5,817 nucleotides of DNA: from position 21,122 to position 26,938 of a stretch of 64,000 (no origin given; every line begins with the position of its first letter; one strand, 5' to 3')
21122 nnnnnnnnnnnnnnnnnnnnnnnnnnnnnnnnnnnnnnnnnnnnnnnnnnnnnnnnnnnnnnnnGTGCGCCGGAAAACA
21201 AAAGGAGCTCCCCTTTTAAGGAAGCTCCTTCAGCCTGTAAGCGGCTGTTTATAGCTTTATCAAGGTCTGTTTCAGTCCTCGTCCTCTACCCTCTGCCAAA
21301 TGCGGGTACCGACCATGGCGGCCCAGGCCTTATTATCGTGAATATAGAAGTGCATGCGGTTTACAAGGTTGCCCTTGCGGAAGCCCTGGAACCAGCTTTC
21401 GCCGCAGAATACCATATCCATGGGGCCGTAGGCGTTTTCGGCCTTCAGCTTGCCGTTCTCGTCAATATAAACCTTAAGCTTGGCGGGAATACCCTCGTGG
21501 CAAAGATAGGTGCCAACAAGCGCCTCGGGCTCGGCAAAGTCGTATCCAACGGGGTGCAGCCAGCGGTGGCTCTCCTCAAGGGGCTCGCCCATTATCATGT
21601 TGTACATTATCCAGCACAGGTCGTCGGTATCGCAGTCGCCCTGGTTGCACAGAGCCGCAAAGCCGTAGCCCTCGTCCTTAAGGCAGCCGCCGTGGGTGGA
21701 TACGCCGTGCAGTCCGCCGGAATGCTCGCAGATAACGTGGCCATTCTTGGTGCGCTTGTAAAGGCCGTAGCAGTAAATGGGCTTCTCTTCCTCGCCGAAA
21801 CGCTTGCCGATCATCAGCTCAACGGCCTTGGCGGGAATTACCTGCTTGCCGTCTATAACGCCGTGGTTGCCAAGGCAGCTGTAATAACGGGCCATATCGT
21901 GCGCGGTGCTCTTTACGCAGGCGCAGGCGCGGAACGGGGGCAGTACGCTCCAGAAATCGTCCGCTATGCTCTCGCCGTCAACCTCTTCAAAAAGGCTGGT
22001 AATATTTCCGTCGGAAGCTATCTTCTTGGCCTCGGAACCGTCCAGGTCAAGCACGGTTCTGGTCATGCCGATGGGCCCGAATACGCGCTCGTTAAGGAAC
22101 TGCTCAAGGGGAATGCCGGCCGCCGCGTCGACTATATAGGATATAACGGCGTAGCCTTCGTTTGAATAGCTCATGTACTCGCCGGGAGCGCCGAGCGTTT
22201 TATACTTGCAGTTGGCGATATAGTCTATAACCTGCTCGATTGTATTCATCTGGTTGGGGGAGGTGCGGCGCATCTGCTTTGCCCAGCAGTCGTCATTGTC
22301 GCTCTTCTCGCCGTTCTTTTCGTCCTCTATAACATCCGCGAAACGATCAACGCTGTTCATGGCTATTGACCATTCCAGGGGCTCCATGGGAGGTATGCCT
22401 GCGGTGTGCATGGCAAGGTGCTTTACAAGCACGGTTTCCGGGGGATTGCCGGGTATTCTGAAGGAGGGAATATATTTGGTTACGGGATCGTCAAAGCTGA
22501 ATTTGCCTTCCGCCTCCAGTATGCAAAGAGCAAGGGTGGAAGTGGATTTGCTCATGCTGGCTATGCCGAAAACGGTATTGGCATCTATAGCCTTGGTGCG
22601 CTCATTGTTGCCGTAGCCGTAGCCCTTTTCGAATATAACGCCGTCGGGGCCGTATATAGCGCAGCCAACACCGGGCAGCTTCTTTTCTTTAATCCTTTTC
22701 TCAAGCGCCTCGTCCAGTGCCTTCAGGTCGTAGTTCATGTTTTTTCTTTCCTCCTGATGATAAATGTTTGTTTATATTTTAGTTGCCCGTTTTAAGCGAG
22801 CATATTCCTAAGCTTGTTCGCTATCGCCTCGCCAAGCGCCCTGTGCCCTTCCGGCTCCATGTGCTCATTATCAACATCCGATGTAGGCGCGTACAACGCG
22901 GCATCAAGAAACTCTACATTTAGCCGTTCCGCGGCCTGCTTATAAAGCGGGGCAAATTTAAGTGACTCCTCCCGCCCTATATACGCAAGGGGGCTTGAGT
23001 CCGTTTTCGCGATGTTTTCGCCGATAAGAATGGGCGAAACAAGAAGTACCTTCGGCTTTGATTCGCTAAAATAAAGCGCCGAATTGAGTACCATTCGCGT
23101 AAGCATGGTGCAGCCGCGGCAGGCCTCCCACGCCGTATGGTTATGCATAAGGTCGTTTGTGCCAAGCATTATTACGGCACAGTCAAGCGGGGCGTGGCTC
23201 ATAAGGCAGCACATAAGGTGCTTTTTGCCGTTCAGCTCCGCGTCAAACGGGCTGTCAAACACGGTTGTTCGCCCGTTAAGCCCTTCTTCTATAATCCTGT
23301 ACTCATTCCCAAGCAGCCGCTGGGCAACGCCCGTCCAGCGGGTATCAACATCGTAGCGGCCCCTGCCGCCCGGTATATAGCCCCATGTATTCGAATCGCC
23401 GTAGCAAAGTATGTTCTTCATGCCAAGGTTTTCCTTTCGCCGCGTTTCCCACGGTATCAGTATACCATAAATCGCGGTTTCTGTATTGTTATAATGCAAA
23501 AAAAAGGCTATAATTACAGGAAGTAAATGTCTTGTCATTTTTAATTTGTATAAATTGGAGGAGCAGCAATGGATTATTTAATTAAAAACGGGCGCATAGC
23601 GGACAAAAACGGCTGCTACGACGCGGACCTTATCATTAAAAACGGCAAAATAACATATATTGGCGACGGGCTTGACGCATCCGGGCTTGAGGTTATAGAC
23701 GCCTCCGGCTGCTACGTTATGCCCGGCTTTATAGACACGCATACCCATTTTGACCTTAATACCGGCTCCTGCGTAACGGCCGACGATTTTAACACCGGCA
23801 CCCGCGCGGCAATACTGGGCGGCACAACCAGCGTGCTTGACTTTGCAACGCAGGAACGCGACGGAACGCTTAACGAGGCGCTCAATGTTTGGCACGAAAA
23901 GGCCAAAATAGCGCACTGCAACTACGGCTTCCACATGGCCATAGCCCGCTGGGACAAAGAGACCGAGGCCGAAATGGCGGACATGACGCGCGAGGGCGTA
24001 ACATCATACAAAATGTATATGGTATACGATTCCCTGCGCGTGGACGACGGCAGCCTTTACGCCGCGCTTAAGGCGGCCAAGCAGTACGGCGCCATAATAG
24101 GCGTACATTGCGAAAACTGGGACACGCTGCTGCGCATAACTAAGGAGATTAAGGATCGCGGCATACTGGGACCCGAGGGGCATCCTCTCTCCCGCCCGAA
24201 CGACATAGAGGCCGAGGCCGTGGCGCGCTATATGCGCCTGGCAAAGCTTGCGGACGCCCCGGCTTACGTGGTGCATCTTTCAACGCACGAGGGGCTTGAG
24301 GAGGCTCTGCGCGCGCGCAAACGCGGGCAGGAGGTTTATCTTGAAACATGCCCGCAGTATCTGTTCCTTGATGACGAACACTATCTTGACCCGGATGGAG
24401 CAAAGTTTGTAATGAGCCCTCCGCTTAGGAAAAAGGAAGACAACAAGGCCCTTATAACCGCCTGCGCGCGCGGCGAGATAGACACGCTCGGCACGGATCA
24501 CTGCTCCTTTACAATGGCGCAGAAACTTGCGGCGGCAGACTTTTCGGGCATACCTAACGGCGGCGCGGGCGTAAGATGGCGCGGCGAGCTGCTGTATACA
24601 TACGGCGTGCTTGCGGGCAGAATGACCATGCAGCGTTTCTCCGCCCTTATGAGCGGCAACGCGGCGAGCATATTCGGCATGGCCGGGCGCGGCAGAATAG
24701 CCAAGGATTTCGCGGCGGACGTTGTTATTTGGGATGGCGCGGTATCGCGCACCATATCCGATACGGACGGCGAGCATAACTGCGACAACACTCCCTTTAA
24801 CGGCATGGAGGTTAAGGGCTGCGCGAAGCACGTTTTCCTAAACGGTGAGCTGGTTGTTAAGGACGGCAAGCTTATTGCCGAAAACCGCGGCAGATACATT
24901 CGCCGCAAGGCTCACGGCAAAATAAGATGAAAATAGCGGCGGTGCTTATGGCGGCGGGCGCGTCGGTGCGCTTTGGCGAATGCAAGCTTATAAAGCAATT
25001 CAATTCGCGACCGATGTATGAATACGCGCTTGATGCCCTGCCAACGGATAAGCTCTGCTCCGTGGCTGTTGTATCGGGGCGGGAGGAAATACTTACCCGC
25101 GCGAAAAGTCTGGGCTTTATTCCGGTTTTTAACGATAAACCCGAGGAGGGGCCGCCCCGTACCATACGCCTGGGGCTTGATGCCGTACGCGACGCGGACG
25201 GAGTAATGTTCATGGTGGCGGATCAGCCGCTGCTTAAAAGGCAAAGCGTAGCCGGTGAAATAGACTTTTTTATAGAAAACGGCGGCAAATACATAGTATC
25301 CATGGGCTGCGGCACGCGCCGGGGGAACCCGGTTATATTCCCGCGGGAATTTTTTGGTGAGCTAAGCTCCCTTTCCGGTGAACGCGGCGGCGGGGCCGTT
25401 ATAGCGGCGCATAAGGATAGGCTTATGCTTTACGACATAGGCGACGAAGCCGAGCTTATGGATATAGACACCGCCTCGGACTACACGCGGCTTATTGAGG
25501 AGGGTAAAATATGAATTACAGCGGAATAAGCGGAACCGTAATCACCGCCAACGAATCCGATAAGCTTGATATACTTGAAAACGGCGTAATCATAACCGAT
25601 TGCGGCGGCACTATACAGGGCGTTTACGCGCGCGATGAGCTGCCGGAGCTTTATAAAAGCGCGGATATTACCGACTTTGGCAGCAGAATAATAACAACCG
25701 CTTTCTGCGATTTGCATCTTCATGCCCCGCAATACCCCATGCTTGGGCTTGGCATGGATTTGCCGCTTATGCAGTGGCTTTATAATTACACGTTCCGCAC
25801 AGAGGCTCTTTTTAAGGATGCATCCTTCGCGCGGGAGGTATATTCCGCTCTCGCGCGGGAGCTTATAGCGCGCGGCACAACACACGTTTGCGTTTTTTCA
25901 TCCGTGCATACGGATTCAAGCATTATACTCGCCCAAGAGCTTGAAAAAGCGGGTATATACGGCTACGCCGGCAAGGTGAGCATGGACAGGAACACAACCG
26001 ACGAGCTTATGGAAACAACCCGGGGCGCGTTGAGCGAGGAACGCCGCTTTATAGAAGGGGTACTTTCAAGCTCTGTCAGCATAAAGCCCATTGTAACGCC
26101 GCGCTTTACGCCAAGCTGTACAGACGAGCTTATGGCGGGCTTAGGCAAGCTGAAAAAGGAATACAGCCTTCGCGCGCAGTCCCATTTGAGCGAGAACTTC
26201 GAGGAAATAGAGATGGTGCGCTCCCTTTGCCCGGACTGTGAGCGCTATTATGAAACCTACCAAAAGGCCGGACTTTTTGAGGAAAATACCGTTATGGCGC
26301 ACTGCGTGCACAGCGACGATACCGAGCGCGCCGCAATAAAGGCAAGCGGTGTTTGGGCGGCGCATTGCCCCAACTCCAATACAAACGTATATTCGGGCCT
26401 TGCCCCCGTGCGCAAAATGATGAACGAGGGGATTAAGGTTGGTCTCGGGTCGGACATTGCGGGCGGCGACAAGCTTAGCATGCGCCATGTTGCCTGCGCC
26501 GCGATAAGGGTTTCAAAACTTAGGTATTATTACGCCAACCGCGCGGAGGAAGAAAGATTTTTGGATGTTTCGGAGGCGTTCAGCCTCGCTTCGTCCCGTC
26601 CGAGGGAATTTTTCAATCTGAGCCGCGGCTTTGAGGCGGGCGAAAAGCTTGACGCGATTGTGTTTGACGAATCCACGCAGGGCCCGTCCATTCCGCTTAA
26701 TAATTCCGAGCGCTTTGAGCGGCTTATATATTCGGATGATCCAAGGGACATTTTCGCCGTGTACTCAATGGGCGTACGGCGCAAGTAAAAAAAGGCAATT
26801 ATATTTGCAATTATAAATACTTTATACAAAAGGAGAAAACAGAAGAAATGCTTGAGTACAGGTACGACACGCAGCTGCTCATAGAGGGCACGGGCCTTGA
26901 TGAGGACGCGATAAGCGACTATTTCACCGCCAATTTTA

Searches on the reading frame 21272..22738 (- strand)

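Call 21: search_protein_families(library=pfam, proteins=[window:21272-22738:-])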
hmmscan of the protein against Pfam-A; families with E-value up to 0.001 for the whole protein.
window:21272-22738:- (488 aa): 1 family
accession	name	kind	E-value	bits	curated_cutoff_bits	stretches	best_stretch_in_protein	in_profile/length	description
PF00144.29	Beta-lactamase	-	3e-46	158.6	27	1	8-367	1-311/329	Beta-lactamase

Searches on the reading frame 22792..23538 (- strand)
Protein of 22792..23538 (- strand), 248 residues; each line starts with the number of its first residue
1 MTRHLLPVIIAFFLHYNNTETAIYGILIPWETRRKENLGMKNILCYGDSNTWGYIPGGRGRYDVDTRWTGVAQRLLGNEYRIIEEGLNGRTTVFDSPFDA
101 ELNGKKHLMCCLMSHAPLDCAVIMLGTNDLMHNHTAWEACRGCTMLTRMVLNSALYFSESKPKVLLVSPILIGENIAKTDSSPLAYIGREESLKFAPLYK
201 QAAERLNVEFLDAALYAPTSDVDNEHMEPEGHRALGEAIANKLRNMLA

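Call 21: search_protein_families(library=pfam, proteins=[window:22792-23538:-])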
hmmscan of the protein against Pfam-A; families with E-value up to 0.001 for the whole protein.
window:22792-23538:- (248 aa): 2 families
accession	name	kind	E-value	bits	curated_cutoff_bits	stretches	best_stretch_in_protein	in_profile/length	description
PF13472.12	Lipase_GDSL_2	-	2.8e-15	57.7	32.9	1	45-234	1-178/178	GDSL-like Lipase/Acylhydrolase family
PF00657.28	Lipase_GDSL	-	8.4e-07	29.8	23.6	1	43-239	1-208/208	GDSL-like Lipase/Acylhydrolase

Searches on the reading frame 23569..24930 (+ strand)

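Call 21: search_protein_families(library=pfam, proteins=[window:23569-24930:+])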
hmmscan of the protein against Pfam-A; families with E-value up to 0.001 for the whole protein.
window:23569-24930:+ (453 aa): 3 families
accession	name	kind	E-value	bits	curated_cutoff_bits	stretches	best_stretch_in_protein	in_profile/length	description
PF01979.26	Amidohydro_1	-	2.1e-23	83.5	25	1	49-429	1-345/345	Amidohydrolase family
PF07969.17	Amidohydro_3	-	3.4e-15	56.9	29.7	2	41-62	1-22/472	Amidohydrolase family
PF01026.27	TatD_DNase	-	0.00036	20.4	27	0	55-199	1-148/253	TatD related DNase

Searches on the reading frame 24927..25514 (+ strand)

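Call 21: search_protein_families(library=pfam, proteins=[window:24927-25514:+])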
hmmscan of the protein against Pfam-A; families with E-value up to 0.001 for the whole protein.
window:24927-25514:+ (195 aa): 1 family
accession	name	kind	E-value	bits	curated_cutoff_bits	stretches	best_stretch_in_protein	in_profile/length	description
PF12804.13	NTP_transf_3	-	5e-28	98.7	27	1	5-164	1-158/160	MobA-like NTP transferase domain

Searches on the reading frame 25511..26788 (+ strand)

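Call 21: search_protein_families(library=pfam, proteins=[window:25511-26788:+])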
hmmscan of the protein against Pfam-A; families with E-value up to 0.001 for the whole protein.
window:25511-26788:+ (425 aa): 2 families
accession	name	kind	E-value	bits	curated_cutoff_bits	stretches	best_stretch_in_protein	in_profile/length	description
PF01979.26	Amidohydro_1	-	4.8e-43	148.2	25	1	60-391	1-321/345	Amidohydrolase family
PF07969.17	Amidohydro_3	-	0.00038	20.5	29.7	0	250-372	299-428/472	Amidohydrolase family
